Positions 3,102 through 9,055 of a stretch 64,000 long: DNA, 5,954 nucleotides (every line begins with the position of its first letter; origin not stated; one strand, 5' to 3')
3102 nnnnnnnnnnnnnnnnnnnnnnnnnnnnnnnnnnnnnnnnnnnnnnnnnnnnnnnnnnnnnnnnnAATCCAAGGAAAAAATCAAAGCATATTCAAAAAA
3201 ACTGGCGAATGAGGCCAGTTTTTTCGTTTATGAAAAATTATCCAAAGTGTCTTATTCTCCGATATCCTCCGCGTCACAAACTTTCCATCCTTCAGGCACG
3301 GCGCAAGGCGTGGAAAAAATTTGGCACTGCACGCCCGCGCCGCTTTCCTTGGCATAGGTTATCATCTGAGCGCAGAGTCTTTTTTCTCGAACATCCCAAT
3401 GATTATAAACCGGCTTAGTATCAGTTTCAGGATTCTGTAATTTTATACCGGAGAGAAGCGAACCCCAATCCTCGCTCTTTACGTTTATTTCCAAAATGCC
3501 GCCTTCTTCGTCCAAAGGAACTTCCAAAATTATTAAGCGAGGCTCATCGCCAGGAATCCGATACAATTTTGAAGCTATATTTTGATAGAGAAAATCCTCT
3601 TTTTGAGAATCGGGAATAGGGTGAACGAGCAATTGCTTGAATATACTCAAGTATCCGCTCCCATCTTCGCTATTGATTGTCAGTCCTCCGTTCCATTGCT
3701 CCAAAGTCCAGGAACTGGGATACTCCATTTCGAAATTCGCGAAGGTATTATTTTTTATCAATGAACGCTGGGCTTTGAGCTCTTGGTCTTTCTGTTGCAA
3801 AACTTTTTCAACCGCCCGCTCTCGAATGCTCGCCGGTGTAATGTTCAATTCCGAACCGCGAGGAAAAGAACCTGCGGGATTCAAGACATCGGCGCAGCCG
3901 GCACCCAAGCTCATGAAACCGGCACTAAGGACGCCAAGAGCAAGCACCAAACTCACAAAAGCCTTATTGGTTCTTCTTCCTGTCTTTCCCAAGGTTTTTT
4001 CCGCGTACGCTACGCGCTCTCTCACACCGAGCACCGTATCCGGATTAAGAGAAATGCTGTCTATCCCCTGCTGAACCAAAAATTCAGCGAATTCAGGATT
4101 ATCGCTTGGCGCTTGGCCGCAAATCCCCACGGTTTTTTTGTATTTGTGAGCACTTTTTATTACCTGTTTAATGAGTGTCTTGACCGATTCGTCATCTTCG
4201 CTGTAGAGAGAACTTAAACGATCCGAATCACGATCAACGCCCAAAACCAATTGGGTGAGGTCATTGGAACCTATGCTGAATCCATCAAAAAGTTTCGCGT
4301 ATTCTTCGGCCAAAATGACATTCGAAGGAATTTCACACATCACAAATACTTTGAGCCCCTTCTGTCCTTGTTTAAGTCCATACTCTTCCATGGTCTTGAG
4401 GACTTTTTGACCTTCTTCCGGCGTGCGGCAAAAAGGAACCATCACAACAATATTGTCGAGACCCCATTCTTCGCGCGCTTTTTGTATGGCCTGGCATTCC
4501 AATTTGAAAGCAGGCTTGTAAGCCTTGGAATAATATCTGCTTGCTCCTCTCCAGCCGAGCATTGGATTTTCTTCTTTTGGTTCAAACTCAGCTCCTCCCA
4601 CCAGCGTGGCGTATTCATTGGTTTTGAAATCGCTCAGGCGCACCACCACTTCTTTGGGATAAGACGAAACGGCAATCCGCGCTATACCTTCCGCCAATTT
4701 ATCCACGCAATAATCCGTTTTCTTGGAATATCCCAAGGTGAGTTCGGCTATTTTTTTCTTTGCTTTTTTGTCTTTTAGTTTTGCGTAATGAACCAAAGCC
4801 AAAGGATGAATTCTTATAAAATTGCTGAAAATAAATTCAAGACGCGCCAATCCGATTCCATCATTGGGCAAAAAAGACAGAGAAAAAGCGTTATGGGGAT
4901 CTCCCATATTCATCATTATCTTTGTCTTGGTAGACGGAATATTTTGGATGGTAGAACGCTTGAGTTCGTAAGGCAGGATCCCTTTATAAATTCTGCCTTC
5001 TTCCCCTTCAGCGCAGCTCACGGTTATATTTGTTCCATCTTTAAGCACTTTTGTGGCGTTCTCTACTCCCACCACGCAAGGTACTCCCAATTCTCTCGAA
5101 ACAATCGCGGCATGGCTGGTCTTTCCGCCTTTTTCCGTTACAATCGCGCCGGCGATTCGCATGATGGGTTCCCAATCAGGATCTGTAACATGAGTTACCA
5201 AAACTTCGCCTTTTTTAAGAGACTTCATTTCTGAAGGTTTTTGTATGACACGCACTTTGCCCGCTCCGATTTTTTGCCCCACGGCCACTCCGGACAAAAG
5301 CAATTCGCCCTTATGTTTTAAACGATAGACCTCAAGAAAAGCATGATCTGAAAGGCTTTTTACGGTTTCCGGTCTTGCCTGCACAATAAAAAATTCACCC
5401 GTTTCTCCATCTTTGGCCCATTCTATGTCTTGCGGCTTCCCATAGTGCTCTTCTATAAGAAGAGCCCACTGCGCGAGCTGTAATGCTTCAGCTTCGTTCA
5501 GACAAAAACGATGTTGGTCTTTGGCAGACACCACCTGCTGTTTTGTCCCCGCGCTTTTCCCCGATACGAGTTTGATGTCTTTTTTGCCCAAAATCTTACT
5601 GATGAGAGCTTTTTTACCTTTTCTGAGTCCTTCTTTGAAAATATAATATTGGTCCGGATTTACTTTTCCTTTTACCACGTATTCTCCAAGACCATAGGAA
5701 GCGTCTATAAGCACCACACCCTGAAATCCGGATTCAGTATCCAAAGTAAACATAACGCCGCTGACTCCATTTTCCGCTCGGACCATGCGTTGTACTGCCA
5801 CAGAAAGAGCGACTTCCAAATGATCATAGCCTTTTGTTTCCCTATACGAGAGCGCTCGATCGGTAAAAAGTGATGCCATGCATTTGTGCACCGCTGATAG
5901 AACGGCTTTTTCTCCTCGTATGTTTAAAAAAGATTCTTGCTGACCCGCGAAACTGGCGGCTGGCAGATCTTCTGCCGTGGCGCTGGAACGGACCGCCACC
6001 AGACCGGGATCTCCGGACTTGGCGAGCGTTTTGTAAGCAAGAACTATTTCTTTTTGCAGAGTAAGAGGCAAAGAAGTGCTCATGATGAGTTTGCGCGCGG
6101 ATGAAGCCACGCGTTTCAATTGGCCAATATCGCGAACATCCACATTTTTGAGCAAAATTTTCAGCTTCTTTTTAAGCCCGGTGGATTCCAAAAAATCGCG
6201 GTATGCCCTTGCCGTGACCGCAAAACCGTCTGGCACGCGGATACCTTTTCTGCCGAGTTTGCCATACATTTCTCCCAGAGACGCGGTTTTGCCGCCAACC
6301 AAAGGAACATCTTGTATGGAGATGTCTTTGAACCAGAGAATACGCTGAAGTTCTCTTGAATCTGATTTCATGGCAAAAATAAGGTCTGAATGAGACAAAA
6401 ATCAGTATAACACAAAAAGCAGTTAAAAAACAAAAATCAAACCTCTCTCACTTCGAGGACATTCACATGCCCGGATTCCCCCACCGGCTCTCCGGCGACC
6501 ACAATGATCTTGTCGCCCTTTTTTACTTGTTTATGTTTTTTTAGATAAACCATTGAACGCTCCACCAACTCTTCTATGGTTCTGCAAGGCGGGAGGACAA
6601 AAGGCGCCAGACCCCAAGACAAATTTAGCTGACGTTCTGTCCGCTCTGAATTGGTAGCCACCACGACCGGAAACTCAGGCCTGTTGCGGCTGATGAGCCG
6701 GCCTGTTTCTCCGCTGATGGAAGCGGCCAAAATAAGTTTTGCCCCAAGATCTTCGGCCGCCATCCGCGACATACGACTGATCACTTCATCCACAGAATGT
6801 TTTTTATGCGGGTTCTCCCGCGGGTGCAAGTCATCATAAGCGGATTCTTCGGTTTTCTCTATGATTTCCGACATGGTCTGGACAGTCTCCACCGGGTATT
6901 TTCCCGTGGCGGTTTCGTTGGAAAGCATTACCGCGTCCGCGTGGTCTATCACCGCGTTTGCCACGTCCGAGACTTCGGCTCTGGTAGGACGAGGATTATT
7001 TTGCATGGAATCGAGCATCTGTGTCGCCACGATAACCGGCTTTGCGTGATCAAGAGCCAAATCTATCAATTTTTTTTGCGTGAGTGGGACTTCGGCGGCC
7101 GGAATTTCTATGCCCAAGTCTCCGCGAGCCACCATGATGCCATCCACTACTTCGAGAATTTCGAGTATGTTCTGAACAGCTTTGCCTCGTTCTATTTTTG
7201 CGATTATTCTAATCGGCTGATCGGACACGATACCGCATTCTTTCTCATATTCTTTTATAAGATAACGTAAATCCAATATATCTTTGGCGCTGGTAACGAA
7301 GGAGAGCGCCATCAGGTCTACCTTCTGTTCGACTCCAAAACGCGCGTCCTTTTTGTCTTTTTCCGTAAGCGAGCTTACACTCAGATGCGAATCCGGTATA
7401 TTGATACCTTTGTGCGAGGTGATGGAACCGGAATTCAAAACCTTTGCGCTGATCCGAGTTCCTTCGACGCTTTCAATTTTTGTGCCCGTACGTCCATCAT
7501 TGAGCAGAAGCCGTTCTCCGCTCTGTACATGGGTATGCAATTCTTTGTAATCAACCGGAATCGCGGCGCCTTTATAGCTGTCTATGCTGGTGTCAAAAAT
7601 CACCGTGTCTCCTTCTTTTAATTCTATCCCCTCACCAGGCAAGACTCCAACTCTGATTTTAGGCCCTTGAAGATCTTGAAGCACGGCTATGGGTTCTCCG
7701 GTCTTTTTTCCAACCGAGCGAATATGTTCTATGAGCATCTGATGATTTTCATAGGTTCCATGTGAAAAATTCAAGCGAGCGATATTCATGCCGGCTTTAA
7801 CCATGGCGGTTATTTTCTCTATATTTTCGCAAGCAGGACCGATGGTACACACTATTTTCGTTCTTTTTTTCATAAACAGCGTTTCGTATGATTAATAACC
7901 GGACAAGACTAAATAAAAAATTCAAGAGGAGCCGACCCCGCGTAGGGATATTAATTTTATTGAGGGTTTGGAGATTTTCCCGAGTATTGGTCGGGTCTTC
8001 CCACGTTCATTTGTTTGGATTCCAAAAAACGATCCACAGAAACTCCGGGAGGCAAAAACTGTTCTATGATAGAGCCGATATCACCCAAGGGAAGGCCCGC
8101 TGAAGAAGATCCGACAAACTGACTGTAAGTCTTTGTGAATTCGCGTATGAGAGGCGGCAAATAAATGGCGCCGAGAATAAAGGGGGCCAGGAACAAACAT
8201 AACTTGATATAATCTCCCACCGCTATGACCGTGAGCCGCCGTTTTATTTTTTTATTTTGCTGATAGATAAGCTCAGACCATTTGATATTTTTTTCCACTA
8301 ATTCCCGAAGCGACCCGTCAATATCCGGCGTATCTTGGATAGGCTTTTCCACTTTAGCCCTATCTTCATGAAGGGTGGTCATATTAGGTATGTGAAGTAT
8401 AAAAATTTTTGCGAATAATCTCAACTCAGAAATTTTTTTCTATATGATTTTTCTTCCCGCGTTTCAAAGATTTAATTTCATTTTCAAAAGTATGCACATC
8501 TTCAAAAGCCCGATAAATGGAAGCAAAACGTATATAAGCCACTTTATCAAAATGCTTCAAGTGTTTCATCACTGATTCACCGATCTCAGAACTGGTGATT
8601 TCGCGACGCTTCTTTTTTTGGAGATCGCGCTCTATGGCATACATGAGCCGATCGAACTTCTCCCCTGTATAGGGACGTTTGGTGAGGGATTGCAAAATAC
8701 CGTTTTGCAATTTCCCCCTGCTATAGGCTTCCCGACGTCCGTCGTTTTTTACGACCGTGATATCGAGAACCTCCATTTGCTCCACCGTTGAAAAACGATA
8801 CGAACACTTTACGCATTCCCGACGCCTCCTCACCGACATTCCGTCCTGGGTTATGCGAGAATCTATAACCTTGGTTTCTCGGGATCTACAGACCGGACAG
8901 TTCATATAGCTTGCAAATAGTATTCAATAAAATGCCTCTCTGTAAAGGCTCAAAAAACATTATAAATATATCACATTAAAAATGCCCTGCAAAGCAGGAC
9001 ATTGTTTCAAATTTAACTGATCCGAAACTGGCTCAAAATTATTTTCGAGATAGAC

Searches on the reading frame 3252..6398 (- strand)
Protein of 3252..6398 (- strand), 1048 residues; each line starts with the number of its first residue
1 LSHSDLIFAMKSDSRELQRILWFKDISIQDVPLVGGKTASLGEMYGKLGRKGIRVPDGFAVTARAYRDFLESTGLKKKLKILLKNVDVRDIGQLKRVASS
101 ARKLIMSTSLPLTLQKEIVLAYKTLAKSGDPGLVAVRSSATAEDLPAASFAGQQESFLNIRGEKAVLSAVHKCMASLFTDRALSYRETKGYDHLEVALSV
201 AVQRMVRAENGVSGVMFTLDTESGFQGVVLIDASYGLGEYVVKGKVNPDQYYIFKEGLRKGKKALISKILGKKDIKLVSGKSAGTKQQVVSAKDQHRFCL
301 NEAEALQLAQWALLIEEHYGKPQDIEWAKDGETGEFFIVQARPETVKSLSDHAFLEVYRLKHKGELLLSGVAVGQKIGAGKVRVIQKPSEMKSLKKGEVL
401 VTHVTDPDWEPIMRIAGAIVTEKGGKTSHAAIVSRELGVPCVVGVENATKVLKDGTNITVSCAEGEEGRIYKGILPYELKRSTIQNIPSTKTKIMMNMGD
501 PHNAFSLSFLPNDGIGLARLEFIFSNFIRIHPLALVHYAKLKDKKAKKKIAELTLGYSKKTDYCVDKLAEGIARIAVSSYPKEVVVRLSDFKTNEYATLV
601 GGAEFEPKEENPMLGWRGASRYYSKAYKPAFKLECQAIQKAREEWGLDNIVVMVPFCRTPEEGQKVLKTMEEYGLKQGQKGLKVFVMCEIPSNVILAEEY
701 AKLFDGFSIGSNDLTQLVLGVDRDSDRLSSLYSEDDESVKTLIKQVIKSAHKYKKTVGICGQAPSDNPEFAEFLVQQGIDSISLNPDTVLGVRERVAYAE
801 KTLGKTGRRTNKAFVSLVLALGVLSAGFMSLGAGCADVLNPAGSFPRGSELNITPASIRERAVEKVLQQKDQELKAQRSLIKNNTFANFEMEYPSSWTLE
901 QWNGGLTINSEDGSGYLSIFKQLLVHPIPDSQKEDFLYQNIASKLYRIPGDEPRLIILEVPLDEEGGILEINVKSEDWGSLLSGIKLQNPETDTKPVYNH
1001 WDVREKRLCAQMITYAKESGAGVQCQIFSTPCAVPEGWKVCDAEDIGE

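Call 18: search_protein_families(library=pfam, proteins=[window:3252-6398:-], max_evalue=0.001)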
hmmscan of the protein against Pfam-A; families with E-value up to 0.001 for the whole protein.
window:3252-6398:- (1048 aa): 3 families
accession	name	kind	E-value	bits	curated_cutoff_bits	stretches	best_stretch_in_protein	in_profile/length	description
PF01326.24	PPDK_N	-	3e-116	388.7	27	1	32-349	2-314/328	Pyruvate phosphate dikinase, AMP/ATP-binding domain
PF02896.24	PEP-utilizers_C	-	1.3e-63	215.3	22.8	1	487-799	15-291/293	PEP-utilising enzyme, PEP-binding domain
PF00391.29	PEP-utilizers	-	6.5e-27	93.4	23.1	1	395-465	2-72/72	PEP-utilising enzyme, mobile domain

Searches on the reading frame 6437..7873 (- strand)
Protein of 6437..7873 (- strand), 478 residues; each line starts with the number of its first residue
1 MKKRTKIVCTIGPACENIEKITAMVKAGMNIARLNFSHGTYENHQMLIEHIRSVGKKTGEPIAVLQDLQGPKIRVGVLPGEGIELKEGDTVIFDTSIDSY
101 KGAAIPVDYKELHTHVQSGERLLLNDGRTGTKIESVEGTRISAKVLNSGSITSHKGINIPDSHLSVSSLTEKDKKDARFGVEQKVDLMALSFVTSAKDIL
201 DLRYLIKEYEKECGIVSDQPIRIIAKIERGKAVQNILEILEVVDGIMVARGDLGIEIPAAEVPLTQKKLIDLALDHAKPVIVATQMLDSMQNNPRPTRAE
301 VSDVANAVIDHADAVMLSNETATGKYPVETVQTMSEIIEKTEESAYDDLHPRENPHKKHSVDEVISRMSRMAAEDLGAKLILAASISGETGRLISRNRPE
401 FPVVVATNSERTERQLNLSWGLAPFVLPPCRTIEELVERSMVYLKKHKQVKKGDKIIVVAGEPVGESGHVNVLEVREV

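Call 18: search_protein_families(library=pfam, proteins=[window:6437-7873:-], max_evalue=0.001)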
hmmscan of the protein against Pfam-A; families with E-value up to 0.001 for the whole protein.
window:6437-7873:- (478 aa): 3 families
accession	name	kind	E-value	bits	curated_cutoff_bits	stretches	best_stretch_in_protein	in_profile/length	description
PF00224.27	PK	-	6.8e-117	390.6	30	1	3-331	2-328/328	Pyruvate kinase, barrel domain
PF02887.21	PK_C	-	1.1e-29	103.2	28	1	364-475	2-113/114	Pyruvate kinase, alpha/beta domain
PF03328.21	HpcH_HpaI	-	1.5e-07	31.4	25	1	174-253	75-154/221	HpcH/HpaI aldolase/citrate lyase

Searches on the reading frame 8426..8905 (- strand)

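Call 18: search_protein_families(library=pfam, proteins=[window:8426-8905:-], max_evalue=0.001)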
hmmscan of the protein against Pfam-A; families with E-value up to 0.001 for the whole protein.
window:8426-8905:- (159 aa): 2 families
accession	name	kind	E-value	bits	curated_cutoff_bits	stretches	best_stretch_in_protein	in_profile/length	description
PF03477.21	ATP-cone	-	3.7e-19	69.5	25.8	1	49-136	1-87/88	ATP cone domain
PF22811.2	Zn_ribbon_NrdR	-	9.4e-18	64.3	27.2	1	1-42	1-42/42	Transcriptional repressor NrdR-like, N-terminal domain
